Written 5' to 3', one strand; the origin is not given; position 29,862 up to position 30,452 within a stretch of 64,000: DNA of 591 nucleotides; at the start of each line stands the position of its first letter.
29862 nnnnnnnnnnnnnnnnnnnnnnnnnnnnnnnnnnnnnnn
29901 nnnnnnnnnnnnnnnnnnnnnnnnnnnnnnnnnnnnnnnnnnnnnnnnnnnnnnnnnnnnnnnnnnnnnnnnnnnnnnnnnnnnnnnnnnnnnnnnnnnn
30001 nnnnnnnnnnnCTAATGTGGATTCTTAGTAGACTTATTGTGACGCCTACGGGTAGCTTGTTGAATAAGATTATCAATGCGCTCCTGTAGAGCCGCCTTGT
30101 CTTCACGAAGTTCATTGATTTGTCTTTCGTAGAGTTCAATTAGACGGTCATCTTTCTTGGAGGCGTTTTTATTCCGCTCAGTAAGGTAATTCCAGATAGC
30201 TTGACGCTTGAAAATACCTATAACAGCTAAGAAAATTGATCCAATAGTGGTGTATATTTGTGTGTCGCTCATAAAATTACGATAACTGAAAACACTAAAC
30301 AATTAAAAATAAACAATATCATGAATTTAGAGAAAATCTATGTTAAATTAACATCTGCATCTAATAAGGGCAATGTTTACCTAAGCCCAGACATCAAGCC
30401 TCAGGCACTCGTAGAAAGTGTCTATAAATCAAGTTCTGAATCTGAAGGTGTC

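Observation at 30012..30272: Single antisense gene overlapping the 3' end of the patatin gene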

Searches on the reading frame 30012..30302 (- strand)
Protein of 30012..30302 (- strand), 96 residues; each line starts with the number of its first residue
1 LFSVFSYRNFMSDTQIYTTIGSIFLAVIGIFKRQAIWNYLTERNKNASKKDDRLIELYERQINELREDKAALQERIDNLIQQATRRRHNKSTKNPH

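Call 6: search_protein_families(library=pfam, proteins=[window:30012-30302:-], max_evalue=0.1)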
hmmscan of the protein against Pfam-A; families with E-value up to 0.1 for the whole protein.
window:30012-30302:- (96 aa): 3 families
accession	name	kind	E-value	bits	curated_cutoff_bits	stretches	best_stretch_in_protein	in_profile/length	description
PF14163.11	SieB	-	0.019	15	26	1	16-72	31-85/147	Super-infection exclusion protein B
PF24305.1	P8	-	0.028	14.8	27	1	33-61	24-52/66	Probiotic-derived P8 protein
PF06005.17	ZapB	-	0.051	14.5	31.5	1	43-81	33-67/71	Cell division protein ZapB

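Call 7: find_homologous_proteins(query=window:30012-30272:-, max_evalue=0.01)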
Query window:30012-30272:- (86 aa): 2 proteins with E <= 0.01 among 2 candidates.
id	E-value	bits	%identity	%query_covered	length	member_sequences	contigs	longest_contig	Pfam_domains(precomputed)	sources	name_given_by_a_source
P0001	9.8e-49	180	100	100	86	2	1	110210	-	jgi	jgi:membrane protein involved in colicin uptake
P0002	3.7e-38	147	81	99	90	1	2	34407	-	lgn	-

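Call 9: find_encoding_contigs(protein=P0002, flank=10000, max_places=6)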
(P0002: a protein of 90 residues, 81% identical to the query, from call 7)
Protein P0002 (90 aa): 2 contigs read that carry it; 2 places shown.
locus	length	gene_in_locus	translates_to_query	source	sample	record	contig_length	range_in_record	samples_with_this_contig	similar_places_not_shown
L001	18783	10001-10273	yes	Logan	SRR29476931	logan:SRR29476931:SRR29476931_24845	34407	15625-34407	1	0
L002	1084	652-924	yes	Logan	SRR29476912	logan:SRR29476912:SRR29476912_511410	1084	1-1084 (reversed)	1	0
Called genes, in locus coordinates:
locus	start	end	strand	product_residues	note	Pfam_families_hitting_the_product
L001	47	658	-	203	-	-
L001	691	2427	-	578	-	PF17289:Terminase_6C (weak)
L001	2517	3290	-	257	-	-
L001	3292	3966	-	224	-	PF01503:PRA-PH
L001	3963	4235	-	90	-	-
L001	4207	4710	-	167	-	PF00075:RNase_H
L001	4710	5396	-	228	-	PF00929:RNase_T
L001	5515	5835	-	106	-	-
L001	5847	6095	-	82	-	-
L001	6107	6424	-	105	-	-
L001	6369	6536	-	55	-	PF20600:ExoX-like_C (weak)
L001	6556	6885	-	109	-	-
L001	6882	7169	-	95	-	-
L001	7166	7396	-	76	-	-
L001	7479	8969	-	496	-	PF01145:Band_7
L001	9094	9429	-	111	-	-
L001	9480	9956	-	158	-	-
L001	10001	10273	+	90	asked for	-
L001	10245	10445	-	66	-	-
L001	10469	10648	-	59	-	-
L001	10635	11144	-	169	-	-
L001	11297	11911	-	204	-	-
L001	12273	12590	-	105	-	-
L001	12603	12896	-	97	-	-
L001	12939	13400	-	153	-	-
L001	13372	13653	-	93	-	-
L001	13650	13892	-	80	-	-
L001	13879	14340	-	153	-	-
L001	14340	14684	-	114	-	-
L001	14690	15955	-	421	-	-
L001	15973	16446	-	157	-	-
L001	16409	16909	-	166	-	PF25109:HAD_PNKP, PF10307:HAD_SAK_1 (weak)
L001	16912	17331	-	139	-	-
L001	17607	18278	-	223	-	-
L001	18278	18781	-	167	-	?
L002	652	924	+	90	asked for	-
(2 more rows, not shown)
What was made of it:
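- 30012..30028 (.): The 17-nt convergent overlap between the 3' end of the antisense gene and the 3' end of the patatin gene. In L001 the same gene overlaps a different 66-aa ORF by 29 nt (call 9).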

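Call 10: find_encoding_contigs(protein=P0001, flank=3000, max_places=4)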
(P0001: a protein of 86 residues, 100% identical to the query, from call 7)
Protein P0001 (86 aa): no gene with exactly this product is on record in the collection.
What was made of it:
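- Tried and rejected: Look-up of the window protein's own contig: not on record (call 10).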

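Call 16: search_protein_families(library=phrogs, proteins=[window:30012-30272:-], max_evalue=0.01)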
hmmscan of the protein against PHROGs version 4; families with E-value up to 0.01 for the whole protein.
window:30012-30272:- (86 aa): 3 families
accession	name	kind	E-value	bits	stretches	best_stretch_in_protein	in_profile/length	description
phrog_26849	-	unknown function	0.0081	17.4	1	21-72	37-89/92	-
phrog_4346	-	unknown function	0.0087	15.6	1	21-84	259-320/600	-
phrog_6664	-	unknown function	0.0099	17.3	0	5-79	9-81/97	-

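Call 18: search_dna_similar(query=window:30012-30272:-, collection=phages, mode=protein, max_evalue=1, max_rows=15)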
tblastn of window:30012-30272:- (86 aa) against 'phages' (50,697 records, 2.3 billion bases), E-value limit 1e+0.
Records with a match: 1; places in all: 1; records where one place covers at least 80% of the query: 0.
Best place of each record, by identity: <60% 1.
By first word of the organism name: Bacteriophage 1.
By host as written in the record: - 1.
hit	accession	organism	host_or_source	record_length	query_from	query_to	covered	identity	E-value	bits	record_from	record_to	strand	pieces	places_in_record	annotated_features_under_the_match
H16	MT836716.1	Bacteriophage sp.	human fecal samples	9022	46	78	38%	48.5%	4e-1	34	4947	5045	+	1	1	record has no annotation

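Call 26: search_protein_representatives(alignment_id=A1)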
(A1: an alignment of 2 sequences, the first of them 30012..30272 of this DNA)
Query: 2 sequences, 90 profile positions. Proteins with E-value up to 0.001 (for the whole library): 6; up to 1e-10: 1; up to 1e-30: 1. The best 6 are listed.
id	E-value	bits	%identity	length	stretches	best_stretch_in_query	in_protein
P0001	2.1e-52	191.6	-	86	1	1-86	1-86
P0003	5.2e-08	49.4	-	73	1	7-73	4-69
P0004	2.2e-06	44.2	-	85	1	7-70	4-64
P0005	2.3e-06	44.1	-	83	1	7-80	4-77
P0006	4.3e-06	43.2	-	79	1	8-58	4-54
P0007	2.1e-05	41.0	-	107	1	7-70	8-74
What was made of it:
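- The exhaustive HMM search gave 5 distant homologs (call 26).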

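Call 29: find_homologous_proteins(query=A4, max_evalue=0.01)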
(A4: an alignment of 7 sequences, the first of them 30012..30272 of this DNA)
Query A4 (7 sequences) (86 aa, profile of the alignment): 113 proteins with E <= 0.01 among 4506 candidates.
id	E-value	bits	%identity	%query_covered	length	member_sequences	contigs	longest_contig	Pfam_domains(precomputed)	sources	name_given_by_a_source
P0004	2.9e-29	119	41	77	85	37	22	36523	-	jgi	jgi:hypothetical protein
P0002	3.6e-29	119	81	99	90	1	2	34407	-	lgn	-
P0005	4.5e-29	118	37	91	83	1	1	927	-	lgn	-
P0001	8.0e-29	117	100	100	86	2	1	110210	-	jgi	jgi:membrane protein involved in colicin uptake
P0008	3.1e-28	116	32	69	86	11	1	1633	-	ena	-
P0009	3.7e-27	112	32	92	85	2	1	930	-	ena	-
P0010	4.6e-27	112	32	92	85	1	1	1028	-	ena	-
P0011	5.0e-27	112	35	91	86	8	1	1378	-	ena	-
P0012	5.1e-27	112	32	92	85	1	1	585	-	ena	-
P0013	2.7e-26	109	32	92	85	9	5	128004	-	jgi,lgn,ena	jgi:hypothetical protein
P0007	1.6e-25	107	40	73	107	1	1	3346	-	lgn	-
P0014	1.9e-25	107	41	77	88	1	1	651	-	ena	-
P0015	4.2e-25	106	32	92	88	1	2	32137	-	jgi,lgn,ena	jgi:hypothetical protein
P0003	1.1e-24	104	33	70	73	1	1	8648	-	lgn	-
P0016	1.6e-24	104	35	73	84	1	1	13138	-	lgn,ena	-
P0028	7.3e-23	98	42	76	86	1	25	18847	-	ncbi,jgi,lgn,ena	jgi:uncharacterized coiled-coil protein SlyX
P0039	3.9e-22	96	35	76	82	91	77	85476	-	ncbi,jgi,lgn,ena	-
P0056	5.0e-21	92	42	70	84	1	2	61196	-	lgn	-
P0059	7.9e-21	92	37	69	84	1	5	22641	-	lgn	-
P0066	1.4e-20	91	39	74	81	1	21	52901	-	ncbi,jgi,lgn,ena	jgi:hypothetical protein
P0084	3.3e-19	87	36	58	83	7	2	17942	-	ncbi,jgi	jgi:hypothetical protein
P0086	4.2e-19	86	41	79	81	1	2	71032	-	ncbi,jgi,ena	jgi:hypothetical protein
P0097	3.3e-18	83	34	69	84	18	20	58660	-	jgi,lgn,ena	-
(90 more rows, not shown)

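Call 31: find_encoding_contigs(protein=P0039, flank=8000, max_places=4)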
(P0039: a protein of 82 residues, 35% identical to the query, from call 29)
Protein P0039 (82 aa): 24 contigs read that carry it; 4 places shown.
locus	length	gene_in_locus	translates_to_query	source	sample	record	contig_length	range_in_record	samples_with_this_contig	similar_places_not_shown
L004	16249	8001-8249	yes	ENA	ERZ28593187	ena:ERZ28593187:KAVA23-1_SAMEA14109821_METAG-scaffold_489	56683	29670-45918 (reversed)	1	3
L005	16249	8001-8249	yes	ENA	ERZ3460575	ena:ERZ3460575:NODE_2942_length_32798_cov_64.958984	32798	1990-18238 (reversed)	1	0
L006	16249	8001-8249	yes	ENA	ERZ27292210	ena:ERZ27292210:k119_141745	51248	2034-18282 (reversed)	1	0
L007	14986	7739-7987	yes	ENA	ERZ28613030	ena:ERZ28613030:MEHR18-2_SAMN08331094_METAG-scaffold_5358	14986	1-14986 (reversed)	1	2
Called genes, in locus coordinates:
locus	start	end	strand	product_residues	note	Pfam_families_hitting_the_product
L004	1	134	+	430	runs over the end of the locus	-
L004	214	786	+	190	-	-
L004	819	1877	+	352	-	-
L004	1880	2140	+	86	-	-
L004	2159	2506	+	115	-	-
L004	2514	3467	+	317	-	-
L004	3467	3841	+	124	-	-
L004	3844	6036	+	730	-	-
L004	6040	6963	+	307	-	-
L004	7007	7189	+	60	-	-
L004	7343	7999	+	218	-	PF01510:Amidase_2 (weak)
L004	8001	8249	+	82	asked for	-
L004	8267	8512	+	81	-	-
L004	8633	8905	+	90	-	-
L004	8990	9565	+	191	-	-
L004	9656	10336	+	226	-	PF25702:CrAss_Ring_2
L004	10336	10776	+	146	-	-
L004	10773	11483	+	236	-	PF24228:CrAss_Ring_1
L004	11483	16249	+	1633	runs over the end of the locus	PF25731:crAss_MUZ, PF25729:crAss_MUZ_C (faint)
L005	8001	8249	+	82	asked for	-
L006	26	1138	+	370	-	-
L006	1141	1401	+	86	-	-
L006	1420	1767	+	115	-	-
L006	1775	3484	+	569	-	PF21722:Gly_rich_2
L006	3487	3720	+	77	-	-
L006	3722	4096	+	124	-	-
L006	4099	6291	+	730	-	-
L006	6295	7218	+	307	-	-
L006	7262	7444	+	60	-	-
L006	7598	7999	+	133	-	PF08291:Peptidase_M15_3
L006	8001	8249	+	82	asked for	-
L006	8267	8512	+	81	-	-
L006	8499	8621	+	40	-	-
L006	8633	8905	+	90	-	-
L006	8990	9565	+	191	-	-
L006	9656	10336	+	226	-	PF25702:CrAss_Ring_2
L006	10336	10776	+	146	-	-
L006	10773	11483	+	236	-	PF24228:CrAss_Ring_1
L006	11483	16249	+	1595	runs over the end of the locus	PF25731:crAss_MUZ, PF25729:crAss_MUZ_C (faint), PF25731:crAss_MUZ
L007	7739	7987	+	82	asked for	-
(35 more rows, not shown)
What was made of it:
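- In crAss-like loci the gene starts 2 nt after an Amidase_2 endolysin, and in L006 after a swapped-in Peptidase_M15_3 (call 31).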

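Call 32: find_encoding_contigs(protein=P0013, flank=8000, max_places=3)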
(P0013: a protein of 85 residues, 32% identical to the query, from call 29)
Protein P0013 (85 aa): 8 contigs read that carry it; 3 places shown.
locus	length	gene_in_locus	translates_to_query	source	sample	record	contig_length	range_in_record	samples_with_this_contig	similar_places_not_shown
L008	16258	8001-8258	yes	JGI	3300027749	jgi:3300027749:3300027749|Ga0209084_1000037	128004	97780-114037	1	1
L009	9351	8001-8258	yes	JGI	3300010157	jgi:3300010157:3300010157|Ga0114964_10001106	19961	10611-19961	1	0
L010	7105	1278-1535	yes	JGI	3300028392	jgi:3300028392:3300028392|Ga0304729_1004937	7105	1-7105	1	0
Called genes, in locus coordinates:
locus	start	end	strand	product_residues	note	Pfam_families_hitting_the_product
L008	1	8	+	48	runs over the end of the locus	-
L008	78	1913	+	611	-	PF00204:DNA_gyraseB, PF01751:Toprim, PF16898:TOPRIM_C (weak)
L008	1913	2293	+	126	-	-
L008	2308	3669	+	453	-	PF00521:DNA_topoisoIV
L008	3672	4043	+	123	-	-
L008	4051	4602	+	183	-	-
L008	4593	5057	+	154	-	PF03061:4HBT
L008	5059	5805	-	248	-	PF04338:DUF481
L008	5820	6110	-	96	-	PF07484:Collar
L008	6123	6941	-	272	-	PF01471:PG_binding_1, PF00182:Glyco_hydro_19 (weak)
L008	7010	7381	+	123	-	-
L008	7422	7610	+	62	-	-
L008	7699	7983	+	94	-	-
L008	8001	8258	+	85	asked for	-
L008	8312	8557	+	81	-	-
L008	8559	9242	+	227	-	PF00149:Metallophos, PF12850:Metallophos_2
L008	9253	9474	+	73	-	-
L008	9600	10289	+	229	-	PF25188:Tad6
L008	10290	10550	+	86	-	-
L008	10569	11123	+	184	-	-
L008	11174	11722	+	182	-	-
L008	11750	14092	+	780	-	-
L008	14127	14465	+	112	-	-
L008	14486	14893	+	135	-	-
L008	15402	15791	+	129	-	-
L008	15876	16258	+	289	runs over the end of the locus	PF07691:PA14, PF10528:GLEYA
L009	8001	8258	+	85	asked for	-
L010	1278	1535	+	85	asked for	-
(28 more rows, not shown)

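Call 37: find_encoding_contigs(protein=P0086, flank=6000, max_places=2)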
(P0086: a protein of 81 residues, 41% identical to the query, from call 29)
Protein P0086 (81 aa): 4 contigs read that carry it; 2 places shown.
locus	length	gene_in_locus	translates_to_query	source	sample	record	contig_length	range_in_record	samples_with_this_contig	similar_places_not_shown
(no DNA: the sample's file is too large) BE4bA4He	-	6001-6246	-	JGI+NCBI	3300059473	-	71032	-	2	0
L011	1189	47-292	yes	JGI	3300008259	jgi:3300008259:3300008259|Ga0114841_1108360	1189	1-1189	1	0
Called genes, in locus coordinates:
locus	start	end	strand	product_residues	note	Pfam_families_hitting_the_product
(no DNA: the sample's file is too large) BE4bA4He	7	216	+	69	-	-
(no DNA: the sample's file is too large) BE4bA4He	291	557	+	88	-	-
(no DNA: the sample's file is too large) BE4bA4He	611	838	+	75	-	-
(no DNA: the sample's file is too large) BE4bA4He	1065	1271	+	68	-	-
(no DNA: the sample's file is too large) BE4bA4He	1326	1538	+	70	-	-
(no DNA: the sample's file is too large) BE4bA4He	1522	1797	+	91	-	-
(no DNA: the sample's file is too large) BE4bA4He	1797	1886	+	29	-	-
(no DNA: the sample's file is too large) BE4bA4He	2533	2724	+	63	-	-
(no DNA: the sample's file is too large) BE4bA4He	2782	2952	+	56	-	-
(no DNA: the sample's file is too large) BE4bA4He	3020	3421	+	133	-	-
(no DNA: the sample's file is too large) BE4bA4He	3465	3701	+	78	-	-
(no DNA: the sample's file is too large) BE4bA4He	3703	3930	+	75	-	-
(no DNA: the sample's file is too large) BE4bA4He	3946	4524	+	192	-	-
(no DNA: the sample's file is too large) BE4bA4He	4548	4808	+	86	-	-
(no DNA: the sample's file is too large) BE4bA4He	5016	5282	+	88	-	-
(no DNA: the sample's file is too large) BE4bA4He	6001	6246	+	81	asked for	-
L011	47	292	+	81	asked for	-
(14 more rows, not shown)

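Call 38: find_encoding_contigs(protein=P0056, flank=6000, max_places=2)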
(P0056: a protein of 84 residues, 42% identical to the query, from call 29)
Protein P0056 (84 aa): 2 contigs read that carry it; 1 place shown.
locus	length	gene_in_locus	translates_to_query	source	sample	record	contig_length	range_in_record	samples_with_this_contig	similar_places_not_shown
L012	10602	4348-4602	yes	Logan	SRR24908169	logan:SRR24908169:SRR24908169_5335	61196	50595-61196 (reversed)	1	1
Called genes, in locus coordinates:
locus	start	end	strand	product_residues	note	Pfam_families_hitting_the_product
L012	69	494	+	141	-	PF19474:DUF6011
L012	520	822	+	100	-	-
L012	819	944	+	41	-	-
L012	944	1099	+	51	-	-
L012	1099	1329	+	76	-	-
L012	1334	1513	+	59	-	-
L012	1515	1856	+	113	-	PF03330:DPBB_1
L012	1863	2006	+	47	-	-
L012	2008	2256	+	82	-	-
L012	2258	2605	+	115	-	-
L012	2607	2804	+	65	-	-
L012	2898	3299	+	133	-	-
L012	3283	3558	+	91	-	-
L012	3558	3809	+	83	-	-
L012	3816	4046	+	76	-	-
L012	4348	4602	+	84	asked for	-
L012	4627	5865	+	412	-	-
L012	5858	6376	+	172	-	-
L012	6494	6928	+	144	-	PF02151:UVR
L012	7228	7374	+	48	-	-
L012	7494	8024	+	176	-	PF01503:PRA-PH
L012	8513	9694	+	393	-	-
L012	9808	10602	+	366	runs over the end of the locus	-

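Call 39: find_encoding_contigs(protein=P0097, flank=6000, max_places=2)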
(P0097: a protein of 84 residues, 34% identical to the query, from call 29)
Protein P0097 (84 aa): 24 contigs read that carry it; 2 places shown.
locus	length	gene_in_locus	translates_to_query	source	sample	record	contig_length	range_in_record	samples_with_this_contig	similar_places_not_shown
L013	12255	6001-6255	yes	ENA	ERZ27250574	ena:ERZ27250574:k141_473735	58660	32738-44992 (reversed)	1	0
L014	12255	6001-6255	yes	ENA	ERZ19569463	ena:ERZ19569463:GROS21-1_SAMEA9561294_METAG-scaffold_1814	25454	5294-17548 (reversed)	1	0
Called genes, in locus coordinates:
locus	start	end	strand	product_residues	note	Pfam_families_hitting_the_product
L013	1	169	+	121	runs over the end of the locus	PF01668:SmpB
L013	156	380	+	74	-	-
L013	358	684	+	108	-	-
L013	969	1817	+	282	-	PF01145:Band_7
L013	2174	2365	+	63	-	-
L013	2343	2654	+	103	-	-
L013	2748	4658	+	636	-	PF00963:Cohesin (faint), PF18962:Por_Secre_tail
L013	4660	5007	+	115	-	-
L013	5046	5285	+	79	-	-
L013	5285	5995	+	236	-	-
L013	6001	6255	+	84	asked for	-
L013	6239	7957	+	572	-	-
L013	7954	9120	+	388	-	-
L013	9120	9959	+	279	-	-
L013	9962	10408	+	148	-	-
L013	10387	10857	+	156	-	-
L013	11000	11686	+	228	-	PF00149:Metallophos, PF12850:Metallophos_2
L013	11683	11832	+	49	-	-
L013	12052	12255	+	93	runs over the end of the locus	-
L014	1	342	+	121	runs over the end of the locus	PF01668:SmpB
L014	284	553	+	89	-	-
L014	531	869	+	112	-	-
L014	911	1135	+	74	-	-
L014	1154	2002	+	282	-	PF01145:Band_7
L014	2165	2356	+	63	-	-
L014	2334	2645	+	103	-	-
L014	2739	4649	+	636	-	PF00963:Cohesin (faint), PF18962:Por_Secre_tail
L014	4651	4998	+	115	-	-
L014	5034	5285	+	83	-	-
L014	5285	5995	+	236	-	-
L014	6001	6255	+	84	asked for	-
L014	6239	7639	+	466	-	-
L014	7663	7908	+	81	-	-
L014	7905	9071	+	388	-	-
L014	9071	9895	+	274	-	-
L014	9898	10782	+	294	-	-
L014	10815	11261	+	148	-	-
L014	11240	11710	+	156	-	-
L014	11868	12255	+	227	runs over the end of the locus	PF00149:Metallophos, PF12850:Metallophos_2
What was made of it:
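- A Band_7 gene also lies 5 kb from the family gene in L013 and L014 (call 39).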

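Call 41: search_dna_similar(query=P0039, collection=phages, mode=protein, max_evalue=0.001, max_rows=40, rows=spread)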
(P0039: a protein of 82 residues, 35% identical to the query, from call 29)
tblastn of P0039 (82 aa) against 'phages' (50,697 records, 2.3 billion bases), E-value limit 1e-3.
No match.

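Call 45: find_related_loci(query=A6, collection=viral_contigs, flank=6000)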
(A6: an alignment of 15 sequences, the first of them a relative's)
Query A6 (82 aa) in viral_contigs; peptide patterns used: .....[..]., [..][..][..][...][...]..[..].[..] (x = any residue, [..] = any of these).
288 stretches matched a pattern; 58 encode a relative of the query (tblastn E <= 1e-3); 58 distinct loci.
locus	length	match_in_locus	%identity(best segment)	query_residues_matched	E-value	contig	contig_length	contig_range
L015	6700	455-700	96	1-82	8e-48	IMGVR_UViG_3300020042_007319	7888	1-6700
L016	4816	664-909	96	1-82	7e-48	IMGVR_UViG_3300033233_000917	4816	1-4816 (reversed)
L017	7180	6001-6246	98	1-82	7e-48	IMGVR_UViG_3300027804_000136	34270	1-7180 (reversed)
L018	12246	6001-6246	96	1-82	2e-47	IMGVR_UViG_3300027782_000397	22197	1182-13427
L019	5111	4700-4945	96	1-82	2e-47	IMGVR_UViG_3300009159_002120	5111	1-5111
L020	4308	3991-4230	98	1-80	1e-46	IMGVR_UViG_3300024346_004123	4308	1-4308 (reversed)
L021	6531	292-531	98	1-80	1e-46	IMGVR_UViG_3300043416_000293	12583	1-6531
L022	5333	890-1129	98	1-80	1e-46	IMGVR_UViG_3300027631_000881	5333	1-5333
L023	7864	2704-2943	98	1-80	1e-46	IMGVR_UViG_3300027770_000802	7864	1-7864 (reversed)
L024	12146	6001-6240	98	1-80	1e-46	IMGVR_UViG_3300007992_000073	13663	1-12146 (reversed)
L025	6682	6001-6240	98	1-80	1e-46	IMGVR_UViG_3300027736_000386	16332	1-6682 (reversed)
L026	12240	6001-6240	98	1-80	1e-46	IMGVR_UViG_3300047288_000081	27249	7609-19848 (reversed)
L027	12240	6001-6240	98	1-80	1e-46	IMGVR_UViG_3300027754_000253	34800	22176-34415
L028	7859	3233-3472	98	1-80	1e-46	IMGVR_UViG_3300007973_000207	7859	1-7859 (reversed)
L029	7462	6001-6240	98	1-80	1e-46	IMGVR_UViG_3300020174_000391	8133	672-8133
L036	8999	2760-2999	94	1-80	1e-45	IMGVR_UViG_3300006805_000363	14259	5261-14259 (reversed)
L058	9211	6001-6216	54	5-78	7e-22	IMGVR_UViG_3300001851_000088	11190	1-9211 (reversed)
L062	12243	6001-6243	44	1-82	1e-21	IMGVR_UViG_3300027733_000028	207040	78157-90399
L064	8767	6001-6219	52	1-73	2e-21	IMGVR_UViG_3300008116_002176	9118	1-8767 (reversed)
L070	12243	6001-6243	51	1-82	2e-20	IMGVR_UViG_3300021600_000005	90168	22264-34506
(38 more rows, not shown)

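Call 51: search_protein_families(library=pfam, proteins=[L036:2210-2758:+, L004:8267-8512:+, L004:8633-8905:+, L004:8990-9565:+, L058:6218-6751:+, L013:5285-5995:+, L070:5034-5855:-, L064:6388-6990:+], max_evalue=0.01)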
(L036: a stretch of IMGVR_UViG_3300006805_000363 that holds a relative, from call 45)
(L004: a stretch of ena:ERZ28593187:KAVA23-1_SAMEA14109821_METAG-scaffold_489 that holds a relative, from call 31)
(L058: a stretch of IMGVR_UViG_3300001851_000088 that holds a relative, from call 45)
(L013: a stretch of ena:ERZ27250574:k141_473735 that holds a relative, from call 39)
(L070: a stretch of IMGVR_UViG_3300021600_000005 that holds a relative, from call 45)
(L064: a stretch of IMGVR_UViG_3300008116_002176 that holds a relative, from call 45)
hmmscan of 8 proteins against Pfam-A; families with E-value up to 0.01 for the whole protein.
L036:2210-2758:+ (182 aa): 0 families

L004:8267-8512:+ (81 aa): 0 families

L004:8633-8905:+ (90 aa): 0 families

L004:8990-9565:+ (191 aa): 0 families

L058:6218-6751:+ (177 aa): 1 family
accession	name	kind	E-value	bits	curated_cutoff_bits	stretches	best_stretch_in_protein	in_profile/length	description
PF00182.24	Glyco_hydro_19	-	2.3e-07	31.3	25.5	1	82-123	101-142/232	Chitinase class I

L013:5285-5995:+ (236 aa): 0 families

L070:5034-5855:- (273 aa): 2 families
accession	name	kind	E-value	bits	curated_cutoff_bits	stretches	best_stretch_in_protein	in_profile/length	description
PF01471.23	PG_binding_1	-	2.4e-10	40.9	23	1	19-57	16-57/57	Putative peptidoglycan binding domain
PF00182.24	Glyco_hydro_19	-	3.1e-07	30.9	25.5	1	107-219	52-145/232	Chitinase class I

L064:6388-6990:+ (200 aa): 1 family
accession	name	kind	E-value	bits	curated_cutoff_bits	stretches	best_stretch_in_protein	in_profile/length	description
PF00182.24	Glyco_hydro_19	-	6.5e-06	26.6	25.5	1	76-145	77-144/232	Chitinase class I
